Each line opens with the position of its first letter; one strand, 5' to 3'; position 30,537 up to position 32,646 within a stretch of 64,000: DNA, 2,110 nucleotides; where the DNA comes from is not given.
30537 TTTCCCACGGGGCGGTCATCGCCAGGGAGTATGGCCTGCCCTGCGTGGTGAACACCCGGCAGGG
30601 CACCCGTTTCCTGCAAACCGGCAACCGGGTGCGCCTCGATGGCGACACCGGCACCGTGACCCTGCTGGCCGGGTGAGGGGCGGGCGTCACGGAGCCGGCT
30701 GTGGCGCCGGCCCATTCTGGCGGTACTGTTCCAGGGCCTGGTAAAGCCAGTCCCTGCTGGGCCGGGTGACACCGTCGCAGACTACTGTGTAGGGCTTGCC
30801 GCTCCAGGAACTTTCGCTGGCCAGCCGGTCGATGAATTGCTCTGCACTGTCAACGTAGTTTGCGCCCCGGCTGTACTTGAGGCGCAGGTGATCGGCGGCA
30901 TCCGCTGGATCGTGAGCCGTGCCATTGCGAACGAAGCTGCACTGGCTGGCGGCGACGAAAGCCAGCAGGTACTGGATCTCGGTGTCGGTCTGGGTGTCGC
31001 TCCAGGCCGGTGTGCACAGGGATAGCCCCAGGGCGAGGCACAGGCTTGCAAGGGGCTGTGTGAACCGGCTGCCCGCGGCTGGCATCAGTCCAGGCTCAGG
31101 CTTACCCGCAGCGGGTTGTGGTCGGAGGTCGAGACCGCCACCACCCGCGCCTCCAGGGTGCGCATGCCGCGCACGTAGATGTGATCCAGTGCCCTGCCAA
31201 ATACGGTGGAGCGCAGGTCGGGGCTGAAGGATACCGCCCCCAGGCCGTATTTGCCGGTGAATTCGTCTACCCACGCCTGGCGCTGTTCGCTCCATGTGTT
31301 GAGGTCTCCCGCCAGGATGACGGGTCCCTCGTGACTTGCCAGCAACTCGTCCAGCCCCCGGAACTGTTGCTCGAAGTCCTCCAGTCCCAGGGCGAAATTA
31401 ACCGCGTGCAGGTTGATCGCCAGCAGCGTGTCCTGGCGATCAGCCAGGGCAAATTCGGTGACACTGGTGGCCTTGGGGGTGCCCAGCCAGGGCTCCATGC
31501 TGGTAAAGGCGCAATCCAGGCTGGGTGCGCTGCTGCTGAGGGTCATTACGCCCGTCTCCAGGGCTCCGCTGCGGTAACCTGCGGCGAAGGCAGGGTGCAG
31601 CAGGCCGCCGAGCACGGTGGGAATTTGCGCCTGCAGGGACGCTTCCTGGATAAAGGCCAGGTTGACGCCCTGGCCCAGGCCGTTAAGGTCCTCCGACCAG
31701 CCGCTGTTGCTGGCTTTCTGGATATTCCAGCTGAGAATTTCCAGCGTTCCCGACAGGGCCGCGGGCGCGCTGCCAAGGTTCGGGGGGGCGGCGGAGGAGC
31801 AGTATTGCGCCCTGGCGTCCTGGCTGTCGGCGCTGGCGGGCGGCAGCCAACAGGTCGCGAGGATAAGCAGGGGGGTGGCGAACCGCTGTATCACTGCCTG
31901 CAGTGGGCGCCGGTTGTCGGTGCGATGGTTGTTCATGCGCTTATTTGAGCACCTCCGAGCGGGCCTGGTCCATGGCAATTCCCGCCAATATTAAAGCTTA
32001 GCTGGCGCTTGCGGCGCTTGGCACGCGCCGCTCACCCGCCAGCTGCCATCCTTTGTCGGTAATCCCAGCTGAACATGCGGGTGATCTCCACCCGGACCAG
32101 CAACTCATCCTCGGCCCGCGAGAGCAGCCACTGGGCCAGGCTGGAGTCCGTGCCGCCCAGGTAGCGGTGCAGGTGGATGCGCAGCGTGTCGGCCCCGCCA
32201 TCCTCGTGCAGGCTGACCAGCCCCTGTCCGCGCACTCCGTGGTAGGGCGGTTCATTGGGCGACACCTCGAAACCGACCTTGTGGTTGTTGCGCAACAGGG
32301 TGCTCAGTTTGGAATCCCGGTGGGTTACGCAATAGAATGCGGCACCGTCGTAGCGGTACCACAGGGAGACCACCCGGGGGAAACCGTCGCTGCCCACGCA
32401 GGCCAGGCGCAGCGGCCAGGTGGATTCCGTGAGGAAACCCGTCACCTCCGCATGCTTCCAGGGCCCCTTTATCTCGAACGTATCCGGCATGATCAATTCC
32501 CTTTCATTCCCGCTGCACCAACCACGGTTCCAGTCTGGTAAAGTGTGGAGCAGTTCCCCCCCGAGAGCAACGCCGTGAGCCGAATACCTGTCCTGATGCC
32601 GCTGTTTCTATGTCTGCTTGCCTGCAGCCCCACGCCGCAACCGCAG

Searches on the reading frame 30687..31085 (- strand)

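Call 66: search_protein_families(library=pfam, proteins=[window:30687-31085:-], max_evalue=0.1)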
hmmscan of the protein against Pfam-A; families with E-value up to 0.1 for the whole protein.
window:30687-31085:- (132 aa): 1 family
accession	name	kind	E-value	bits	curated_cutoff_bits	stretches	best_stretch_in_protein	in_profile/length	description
PF17263.7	DUF5329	-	1.9e-32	111.8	27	1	32-122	2-95/95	Family of unknown function (DUF5329)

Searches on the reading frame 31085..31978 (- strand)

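Call 66: search_protein_families(library=pfam, proteins=[window:31085-31978:-], max_evalue=0.1)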
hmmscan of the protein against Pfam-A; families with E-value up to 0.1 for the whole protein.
window:31085-31978:- (297 aa): 1 family
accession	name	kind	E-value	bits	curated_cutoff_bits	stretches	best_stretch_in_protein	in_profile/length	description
PF03372.29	Exo_endo_phos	-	1.1e-13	51.9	24.5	1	82-287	1-225/225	Endonuclease/Exonuclease/phosphatase family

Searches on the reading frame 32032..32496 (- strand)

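Call 66: search_protein_families(library=pfam, proteins=[window:32032-32496:-], max_evalue=0.1)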
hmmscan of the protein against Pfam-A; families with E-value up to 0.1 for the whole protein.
window:32032-32496:- (154 aa): 2 families
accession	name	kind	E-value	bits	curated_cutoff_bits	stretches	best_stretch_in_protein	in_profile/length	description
PF01243.27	PNPOx_N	-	4.5e-05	24.2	28.1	1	29-103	15-82/120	Pyridoxamine 5'-phosphate oxidase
PF12900.13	Pyridox_ox_2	-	0.0017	18.8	27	1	25-79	11-63/140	Pyridoxamine 5'-phosphate oxidase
